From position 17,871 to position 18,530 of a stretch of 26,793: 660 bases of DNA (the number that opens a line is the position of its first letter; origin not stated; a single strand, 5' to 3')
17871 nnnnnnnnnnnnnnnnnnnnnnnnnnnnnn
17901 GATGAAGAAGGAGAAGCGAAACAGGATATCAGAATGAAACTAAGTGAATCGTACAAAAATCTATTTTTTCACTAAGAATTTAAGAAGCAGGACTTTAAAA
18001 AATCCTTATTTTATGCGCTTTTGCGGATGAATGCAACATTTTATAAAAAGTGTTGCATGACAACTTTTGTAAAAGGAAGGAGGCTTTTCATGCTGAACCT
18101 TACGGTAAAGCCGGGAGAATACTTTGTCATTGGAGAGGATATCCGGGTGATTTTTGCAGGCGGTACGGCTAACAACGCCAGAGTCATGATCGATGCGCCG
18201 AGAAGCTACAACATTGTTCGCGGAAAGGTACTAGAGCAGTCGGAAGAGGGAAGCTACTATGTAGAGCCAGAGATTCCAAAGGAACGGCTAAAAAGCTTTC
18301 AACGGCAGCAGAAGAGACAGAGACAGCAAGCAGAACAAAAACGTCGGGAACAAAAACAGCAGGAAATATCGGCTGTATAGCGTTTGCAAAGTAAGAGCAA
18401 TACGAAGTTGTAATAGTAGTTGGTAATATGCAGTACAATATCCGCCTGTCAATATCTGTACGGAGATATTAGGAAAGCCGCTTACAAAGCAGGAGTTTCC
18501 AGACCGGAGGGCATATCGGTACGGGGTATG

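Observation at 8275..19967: An 11.7-kb accessory gene block splits the normally contiguous rpoBC and str operons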

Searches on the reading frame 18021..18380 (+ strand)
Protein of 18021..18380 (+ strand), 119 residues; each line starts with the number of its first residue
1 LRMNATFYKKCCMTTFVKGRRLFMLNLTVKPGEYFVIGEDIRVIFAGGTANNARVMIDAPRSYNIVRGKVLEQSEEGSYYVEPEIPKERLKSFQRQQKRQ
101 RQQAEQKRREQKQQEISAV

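Call 7: search_protein_families(library=pfam, proteins=[window:18021-18380:+], max_evalue=0.01)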
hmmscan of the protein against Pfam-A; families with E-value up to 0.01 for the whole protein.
window:18021-18380:+ (119 aa): 1 family
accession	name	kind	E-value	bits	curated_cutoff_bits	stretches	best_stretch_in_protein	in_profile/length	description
PF02599.21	CsrA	-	1.8e-16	60.3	27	1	24-74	1-51/53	Global regulator protein family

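Call 28: find_homologous_proteins(query=window:18090-18380:+)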
Query window:18090-18380:+ (96 aa): 43 proteins with E <= 0.001 among 52 candidates.
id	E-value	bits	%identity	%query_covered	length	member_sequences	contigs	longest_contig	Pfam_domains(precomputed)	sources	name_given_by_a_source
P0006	3.5e-53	195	99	100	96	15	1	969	PF02599.22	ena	-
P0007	4.2e-39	150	72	99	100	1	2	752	PF02599.22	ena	-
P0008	1.5e-32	129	68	78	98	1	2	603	PF02599.22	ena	-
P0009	1.8e-32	129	81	79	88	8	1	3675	PF02599.22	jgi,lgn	jgi:carbon storage regulator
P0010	1.2e-31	126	78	79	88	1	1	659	PF02599.22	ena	-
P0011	4.1e-31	124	64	90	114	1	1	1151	PF02599.22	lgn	-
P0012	5.7e-31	124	68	78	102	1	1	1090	PF02599.22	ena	-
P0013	1.9e-30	122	76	80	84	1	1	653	PF02599.22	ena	-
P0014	1.1e-29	120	71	80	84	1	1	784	PF02599.22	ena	-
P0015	2.8e-29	118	67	77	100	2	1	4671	PF02599.22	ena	-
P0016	3.8e-29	118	67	78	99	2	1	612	PF02599.22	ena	-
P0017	1.2e-28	116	67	82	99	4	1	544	PF02599.22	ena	-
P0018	5.7e-28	114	70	79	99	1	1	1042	PF02599.22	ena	-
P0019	6.8e-26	108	64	96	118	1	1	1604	PF02599.22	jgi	-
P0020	1.4e-25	107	62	81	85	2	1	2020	PF02599.22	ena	-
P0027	5.5e-24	102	98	54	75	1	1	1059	PF02599.22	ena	-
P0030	3.3e-22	96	64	71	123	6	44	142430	PF02599.22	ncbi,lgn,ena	-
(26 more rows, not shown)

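Call 29: find_encoding_contigs(protein=P0009, flank=10000, max_places=10)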
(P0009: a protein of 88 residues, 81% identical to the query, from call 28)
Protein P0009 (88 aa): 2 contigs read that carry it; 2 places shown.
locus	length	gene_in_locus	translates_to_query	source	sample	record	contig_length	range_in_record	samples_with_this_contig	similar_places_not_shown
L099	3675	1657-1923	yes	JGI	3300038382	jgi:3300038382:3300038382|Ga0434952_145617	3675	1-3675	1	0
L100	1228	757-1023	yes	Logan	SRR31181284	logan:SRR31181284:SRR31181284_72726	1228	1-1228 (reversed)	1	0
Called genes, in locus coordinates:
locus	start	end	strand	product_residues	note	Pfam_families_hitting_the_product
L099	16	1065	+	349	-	-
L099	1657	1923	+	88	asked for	PF02599:CsrA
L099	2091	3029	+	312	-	PF00669:Flagellin_N, PF00700:Flagellin_C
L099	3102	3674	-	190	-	?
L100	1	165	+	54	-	?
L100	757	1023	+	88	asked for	PF02599:CsrA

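Call 30: find_encoding_contigs(protein=P0030, flank=10000, max_places=6)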
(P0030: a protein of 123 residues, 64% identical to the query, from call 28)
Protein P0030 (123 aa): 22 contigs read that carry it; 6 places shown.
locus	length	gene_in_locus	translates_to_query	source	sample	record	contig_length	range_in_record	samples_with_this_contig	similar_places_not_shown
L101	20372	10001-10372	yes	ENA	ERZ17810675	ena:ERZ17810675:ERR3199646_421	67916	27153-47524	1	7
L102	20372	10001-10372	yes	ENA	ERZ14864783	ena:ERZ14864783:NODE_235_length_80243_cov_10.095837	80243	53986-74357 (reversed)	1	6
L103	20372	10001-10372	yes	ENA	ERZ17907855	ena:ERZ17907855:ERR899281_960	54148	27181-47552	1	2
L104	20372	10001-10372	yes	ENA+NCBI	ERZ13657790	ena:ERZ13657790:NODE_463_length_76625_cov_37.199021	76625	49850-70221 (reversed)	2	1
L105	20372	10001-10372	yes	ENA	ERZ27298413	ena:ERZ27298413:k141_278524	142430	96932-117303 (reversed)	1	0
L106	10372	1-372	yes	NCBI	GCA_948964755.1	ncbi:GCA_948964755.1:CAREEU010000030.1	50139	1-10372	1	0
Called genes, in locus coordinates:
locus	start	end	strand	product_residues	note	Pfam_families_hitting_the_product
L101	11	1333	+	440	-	PF00004:AAA (faint), PF05673:DUF815, PF20720:nSTAND3 (weak)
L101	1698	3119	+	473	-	PF03448:MgtE_N, PF00571:CBS, PF01769:MgtE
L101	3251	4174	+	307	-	PF19187:HTH_PafC (weak), PF08220:HTH_DeoR (weak), PF08279:HTH_11, PF13280:WYL, PF25583:WCX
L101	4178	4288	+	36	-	-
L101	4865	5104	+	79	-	PF07282:Cas12f1-like_TNB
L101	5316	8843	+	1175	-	PF01855:POR_N, PF17147:PFOR_II, PF01558:POR, PF10371:EKR, PF12838:Fer4_7, PF13183:Fer4_8 (weak), PF13187:Fer4_9 (weak), PF02775:TPP_enzyme_C, +4 more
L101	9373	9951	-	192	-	PF00589:Phage_integrase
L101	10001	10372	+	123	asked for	PF02599:CsrA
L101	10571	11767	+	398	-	PF00669:Flagellin_N, PF00700:Flagellin_C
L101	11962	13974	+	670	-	PF00535:Glycos_transf_2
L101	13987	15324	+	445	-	PF04464:Glyphos_transf (weak)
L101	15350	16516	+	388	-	PF00535:Glycos_transf_2, PF10111:Glyco_tranf_2_2, PF13641:Glyco_tranf_2_3, PF22674:C2185-like_N (weak)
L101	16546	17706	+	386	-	PF22674:C2185-like_N, PF13353:Fer4_12 (weak), PF04055:Radical_SAM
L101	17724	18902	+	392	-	-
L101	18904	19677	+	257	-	PF00535:Glycos_transf_2, PF10111:Glyco_tranf_2_2, PF13641:Glyco_tranf_2_3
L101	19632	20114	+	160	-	PF22674:C2185-like_N (weak)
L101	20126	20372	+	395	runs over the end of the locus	PF04055:Radical_SAM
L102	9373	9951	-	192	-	PF00589:Phage_integrase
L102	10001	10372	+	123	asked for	PF02599:CsrA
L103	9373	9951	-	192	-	PF00589:Phage_integrase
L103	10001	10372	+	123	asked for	PF02599:CsrA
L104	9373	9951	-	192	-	PF00589:Phage_integrase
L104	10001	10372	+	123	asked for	PF02599:CsrA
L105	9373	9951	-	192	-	PF00589:Phage_integrase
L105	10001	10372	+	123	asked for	PF02599:CsrA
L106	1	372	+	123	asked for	PF02599:CsrA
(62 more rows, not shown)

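Call 36: find_homologous_proteins(query=L101:9373-9951:-)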
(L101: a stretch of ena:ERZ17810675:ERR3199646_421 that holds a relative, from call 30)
Query L101:9373-9951:- (192 aa): 7892 proteins with E <= 0.001 among 8000 candidates; the best 120 are listed.
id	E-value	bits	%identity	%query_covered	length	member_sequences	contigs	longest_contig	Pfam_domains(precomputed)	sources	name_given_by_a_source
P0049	3.1e-127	440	99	100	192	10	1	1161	PF00589.28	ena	-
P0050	2.0e-109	382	86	100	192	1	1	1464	PF00589.28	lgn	-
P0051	1.2e-105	369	83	100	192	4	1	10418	PF00589.28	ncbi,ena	-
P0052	1.8e-104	366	83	100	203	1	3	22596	PF00589.28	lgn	-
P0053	1.7e-103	363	82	100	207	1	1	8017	PF00589.28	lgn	-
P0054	2.2e-103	362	83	100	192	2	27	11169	PF00589.28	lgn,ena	-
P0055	9.3e-103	360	80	100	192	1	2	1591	PF00589.28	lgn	-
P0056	1.4e-101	356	80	100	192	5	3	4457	PF00589.28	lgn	-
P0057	9.2e-92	324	76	100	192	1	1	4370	PF00589.28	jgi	-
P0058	1.2e-82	295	70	100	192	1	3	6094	PF00589.28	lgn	-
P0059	3.0e-82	293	71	100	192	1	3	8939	PF00589.28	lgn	-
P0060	5.8e-82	292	71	100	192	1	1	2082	PF00589.28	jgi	-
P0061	1.1e-81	291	69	100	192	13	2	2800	PF00589.28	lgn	-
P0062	3.8e-79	283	66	100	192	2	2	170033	PF00589.28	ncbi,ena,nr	ncbi:MAG: tyrosine-type recombinase/integrase [Lachnospiraceae bacterium]|nr:tyrosine-type recombina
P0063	4.1e-79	283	66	100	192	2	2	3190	PF00589.28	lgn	-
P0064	7.6e-79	282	69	100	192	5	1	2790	PF00589.28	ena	-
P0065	8.4e-79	282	69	100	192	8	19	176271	PF00589.28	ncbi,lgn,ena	-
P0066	1.1e-78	282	69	100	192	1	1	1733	PF00589.28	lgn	-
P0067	1.2e-78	281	64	100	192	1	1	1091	PF00589.28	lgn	-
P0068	1.3e-78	281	69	100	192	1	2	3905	PF00589.28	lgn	-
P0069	1.5e-78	281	65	100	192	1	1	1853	PF00589.28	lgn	-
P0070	3.1e-78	280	66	100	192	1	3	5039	PF00589.28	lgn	-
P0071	4.5e-78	280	66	100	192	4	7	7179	PF00589.28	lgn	-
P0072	6.6e-78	279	65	100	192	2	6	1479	PF00589.28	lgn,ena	-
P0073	1.2e-77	278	65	100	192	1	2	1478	PF00589.28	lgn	-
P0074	1.5e-77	278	67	100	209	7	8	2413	PF00589.28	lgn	-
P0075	2.3e-77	277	66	100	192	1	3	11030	PF00589.28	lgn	-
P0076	2.6e-77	277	67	100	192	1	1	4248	PF00589.28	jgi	-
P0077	4.1e-77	276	64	100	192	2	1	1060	PF00589.28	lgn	-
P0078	5.5e-77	276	65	100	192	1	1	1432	PF00589.28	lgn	-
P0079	1.0e-76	275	66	100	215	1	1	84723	PF00589.28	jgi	-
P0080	3.8e-76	273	64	100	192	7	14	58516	PF00589.28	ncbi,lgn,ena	-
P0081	6.0e-76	273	65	100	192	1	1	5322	PF00589.28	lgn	-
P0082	6.2e-76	273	63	100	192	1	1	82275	PF00589.28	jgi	-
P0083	9.8e-76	272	64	100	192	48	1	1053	PF00589.28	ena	-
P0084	1.1e-75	272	63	100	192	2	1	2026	PF00589.28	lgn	-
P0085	1.3e-75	272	65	100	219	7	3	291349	PF00589.28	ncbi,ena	-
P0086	1.3e-75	272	63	100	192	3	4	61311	PF00589.28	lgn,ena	-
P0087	1.7e-75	271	63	100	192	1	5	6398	PF00589.28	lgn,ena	-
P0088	1.7e-75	271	61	100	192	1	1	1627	PF00589.28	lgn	-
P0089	2.5e-75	271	63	100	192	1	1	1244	PF00589.28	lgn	-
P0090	3.1e-75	270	64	100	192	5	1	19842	PF00589.28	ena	-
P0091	3.5e-75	270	64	100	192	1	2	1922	PF00589.28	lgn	-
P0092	3.6e-75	270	63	100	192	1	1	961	PF00589.28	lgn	-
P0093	5.0e-75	270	62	100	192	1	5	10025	PF00589.28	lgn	-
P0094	6.9e-75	269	65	100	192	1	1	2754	PF00589.28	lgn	-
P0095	7.0e-75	269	62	100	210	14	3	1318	PF00589.28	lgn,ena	-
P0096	1.1e-74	268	62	100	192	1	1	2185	PF00589.28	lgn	-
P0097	1.2e-74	268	63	100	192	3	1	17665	PF00589.28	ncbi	-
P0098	1.9e-74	268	64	100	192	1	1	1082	PF00589.28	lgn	-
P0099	2.5e-74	267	62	100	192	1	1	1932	PF00589.28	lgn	-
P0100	2.5e-74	267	63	100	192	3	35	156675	PF00589.28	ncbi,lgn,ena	-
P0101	3.5e-74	267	64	100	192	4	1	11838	PF00589.28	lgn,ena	-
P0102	4.0e-74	267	66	100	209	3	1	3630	PF00589.28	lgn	-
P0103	7.0e-74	266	61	100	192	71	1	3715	PF00589.28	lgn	-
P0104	7.9e-74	266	64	100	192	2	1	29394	PF00589.28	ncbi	-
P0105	8.3e-74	266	64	100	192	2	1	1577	PF00589.28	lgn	-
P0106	1.9e-73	265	61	100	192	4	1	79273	PF00589.28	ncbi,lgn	-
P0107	2.1e-73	264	61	100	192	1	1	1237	PF00589.28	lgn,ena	-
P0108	2.2e-73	264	63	100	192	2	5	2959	PF00589.28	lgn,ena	-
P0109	2.9e-73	264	60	100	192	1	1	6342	PF00589.28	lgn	-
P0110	3.8e-73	263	62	100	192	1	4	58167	PF00589.28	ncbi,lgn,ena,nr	ncbi:MAG: tyrosine-type recombinase/integrase [Lachnospiraceae bacterium]|nr:tyrosine-type recombina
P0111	5.6e-73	263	64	100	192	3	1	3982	PF00589.28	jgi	-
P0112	5.8e-73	263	63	100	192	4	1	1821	PF00589.28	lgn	-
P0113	7.1e-73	263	63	100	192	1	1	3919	PF00589.28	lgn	-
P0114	1.1e-72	262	61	100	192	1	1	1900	PF00589.28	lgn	-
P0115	1.6e-72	261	63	100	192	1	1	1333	PF00589.28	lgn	-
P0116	2.9e-72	261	64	100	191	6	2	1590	PF00589.28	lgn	-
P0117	4.6e-72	260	61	100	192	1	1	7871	PF00589.28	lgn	-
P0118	9.0e-72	259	63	100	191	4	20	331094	PF00589.28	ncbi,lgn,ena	-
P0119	1.2e-71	259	62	100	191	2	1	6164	PF00589.28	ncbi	-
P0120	1.5e-71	258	62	100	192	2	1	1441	PF00589.28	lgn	-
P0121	2.6e-71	258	63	100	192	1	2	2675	PF00589.28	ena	-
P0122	3.3e-71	257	61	100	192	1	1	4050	PF00589.28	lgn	-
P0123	3.5e-71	257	60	100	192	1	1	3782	PF00589.28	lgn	-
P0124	3.5e-71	257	62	100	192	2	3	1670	PF00589.28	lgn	-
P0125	4.9e-71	257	60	100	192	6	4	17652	PF00589.28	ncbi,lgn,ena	-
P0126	5.1e-71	257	61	100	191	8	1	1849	PF00589.28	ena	-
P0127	5.2e-71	257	61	100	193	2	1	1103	PF00589.28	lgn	-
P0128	6.6e-71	256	60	100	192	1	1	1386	PF00589.28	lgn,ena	-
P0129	6.7e-71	256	60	100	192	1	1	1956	PF00589.28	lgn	-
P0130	6.7e-71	256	61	100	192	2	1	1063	PF00589.28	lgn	-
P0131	8.2e-71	256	59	100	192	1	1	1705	PF00589.28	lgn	-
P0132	9.9e-71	256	59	100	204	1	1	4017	PF00589.28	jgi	jgi:integrase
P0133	1.0e-70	256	58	100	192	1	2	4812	PF00589.28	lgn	-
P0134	1.1e-70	255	60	100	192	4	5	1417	PF00589.28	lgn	-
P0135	1.2e-70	255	61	100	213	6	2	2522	PF00589.28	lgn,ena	-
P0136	1.3e-70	255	63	100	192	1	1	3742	PF00589.28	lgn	-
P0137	1.4e-70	255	60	100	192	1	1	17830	PF00589.28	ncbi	-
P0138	1.5e-70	255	61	100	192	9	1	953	PF00589.28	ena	-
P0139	1.7e-70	255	60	100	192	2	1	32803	PF00589.28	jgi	-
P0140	1.7e-70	255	61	100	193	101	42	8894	PF00589.28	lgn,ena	-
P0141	1.8e-70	255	62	100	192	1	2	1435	PF00589.28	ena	-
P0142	2.0e-70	255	58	100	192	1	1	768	PF00589.28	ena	-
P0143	2.1e-70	255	61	100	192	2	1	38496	PF00589.28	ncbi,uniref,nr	ncbi:tyrosine-type recombinase/integrase [Velocimicrobium porci]|uniref:Tyrosine-type recombinase/in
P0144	2.7e-70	254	60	100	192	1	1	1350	PF00589.28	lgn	-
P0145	3.1e-70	254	60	100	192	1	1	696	PF00589.28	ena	-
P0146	3.1e-70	254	60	100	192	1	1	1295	PF00589.28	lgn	-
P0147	3.3e-70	254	59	100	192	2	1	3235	PF00589.28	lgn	-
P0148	4.1e-70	254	60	100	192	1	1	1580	PF00589.28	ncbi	-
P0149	6.9e-70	253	60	100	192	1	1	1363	PF00589.28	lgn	-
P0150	8.2e-70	253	59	100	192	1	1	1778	PF00589.28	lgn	-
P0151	1.1e-69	252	61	100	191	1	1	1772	PF00589.28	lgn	-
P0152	1.3e-69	252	60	100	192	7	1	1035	PF00589.28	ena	-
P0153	1.4e-69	252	59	100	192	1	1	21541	PF00589.28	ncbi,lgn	-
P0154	1.9e-69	251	59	100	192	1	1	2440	PF00589.28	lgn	-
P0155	2.1e-69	251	60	100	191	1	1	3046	PF00589.28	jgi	-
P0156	2.4e-69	251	59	100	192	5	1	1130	PF00589.28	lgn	-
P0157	2.5e-69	251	59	100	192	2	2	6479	PF00589.28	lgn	-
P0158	3.0e-69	251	58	100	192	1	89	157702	PF00589.28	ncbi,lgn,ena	-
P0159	4.3e-69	250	61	100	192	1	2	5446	PF00589.28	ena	-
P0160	4.3e-69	250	60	100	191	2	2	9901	PF00589.28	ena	-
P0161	4.4e-69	250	59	100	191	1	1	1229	PF00589.28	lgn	-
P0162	4.7e-69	250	59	100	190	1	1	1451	PF00589.28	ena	-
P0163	5.2e-69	250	57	100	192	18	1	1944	PF00589.28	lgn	-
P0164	6.0e-69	250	55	100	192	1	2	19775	PF00589.28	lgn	-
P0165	7.0e-69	250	59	100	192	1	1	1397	PF00589.28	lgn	-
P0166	8.1e-69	249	59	100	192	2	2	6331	PF00589.28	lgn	-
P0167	8.6e-69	249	58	100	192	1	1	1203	PF00589.28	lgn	-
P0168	8.6e-69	249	58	100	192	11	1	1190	PF00589.28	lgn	-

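Call 37: find_encoding_contigs(protein=P0158, flank=4000, max_places=10)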
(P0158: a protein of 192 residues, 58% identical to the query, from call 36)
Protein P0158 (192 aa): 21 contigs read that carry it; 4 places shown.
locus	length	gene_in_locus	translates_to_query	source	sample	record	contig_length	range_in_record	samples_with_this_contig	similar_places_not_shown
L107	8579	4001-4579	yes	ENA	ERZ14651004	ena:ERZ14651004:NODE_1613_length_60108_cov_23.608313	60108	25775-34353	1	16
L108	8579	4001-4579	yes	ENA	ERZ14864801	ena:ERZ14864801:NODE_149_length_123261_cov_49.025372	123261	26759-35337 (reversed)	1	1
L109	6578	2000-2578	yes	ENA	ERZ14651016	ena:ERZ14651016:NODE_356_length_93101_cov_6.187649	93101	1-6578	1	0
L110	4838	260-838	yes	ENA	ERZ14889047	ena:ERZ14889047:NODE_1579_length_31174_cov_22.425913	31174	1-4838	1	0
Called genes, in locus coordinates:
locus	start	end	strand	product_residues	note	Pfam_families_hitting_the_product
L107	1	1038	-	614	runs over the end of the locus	PF01973:MptE-like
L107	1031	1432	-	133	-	-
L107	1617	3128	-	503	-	PF00669:Flagellin_N, PF00700:Flagellin_C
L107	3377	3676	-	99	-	PF02599:CsrA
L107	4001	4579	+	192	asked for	PF00589:Phage_integrase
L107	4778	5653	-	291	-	-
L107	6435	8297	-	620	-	PF13522:GATase_6, PF13537:GATase_7, PF00733:Asn_synthase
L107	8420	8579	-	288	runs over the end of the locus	-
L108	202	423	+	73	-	-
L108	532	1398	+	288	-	-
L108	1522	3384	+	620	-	PF13522:GATase_6, PF13537:GATase_7, PF00733:Asn_synthase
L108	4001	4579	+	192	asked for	PF00589:Phage_integrase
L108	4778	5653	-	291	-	-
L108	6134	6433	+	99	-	PF02599:CsrA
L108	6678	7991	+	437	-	PF00669:Flagellin_N, PF00700:Flagellin_C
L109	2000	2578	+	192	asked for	PF00589:Phage_integrase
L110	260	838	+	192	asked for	PF00589:Phage_integrase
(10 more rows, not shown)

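Call 51: find_encoding_contigs(protein=P0100, flank=4000, max_places=10)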
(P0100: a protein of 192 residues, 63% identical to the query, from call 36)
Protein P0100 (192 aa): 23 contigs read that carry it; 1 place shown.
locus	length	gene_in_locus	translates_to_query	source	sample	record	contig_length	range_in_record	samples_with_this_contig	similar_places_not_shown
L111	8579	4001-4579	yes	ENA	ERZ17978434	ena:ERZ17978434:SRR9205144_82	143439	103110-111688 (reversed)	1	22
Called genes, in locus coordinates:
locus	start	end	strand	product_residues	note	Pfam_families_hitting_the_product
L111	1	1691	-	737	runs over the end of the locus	PF00535:Glycos_transf_2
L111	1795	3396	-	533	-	PF00669:Flagellin_N, PF00700:Flagellin_C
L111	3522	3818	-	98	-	PF02599:CsrA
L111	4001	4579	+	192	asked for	PF00589:Phage_integrase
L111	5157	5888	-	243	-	PF05857:TraX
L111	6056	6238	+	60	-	PF06107:DUF951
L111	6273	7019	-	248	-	PF02146:SIR2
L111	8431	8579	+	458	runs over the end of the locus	PF03023:MurJ, PF01554:MatE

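Call 52: find_encoding_contigs(protein=P0054, flank=4000, max_places=10)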
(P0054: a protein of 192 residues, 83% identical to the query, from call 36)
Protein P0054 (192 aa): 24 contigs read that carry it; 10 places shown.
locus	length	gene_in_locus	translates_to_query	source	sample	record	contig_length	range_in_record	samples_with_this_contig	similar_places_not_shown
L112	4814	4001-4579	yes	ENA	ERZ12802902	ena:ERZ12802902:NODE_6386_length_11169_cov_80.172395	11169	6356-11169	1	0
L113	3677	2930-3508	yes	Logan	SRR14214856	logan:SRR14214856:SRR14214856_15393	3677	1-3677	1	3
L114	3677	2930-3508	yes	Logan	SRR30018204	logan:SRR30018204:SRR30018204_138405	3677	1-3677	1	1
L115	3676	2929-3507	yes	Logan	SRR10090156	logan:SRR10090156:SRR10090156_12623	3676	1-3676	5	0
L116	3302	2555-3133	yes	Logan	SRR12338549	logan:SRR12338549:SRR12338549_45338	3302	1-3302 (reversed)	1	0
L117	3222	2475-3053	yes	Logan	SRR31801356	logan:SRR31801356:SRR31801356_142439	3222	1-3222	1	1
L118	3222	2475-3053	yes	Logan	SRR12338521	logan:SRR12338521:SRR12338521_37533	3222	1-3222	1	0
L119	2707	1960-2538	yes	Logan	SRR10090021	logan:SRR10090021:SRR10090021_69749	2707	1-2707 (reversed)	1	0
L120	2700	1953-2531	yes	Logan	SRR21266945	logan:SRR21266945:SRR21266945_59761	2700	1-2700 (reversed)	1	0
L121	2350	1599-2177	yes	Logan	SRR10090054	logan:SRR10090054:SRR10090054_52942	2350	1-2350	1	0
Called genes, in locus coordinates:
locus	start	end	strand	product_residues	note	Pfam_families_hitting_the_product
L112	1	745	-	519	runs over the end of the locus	PF19623:DUF6128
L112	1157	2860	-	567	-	PF00672:HAMP (faint), PF18947:HAMP_2 (faint), PF00015:MCPsignal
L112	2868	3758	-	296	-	PF00398:RrnaAD, PF13489:Methyltransf_23 (weak), PF13649:Methyltransf_25 (weak)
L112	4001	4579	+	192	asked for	PF00589:Phage_integrase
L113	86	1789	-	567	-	PF00672:HAMP (faint), PF18947:HAMP_2 (faint), PF00015:MCPsignal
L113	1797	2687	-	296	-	PF00398:RrnaAD, PF13489:Methyltransf_23 (weak), PF13649:Methyltransf_25 (weak)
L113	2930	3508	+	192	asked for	PF00589:Phage_integrase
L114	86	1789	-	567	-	PF00672:HAMP (faint), PF18947:HAMP_2 (faint), PF00015:MCPsignal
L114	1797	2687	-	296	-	PF00398:RrnaAD, PF13489:Methyltransf_23 (weak), PF13649:Methyltransf_25 (weak)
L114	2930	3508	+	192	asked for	PF00589:Phage_integrase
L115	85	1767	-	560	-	PF00672:HAMP (faint), PF18947:HAMP_2 (faint), PF00015:MCPsignal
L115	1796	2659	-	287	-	PF00398:RrnaAD, PF13489:Methyltransf_23 (weak), PF13649:Methyltransf_25 (weak)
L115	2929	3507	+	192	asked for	PF00589:Phage_integrase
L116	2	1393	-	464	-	?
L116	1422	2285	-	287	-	PF00398:RrnaAD, PF13489:Methyltransf_23 (weak), PF13649:Methyltransf_25 (weak)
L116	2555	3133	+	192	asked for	PF00589:Phage_integrase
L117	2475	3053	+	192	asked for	PF00589:Phage_integrase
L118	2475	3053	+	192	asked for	PF00589:Phage_integrase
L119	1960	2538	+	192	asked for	PF00589:Phage_integrase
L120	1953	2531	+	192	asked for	PF00589:Phage_integrase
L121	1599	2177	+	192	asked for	PF00589:Phage_integrase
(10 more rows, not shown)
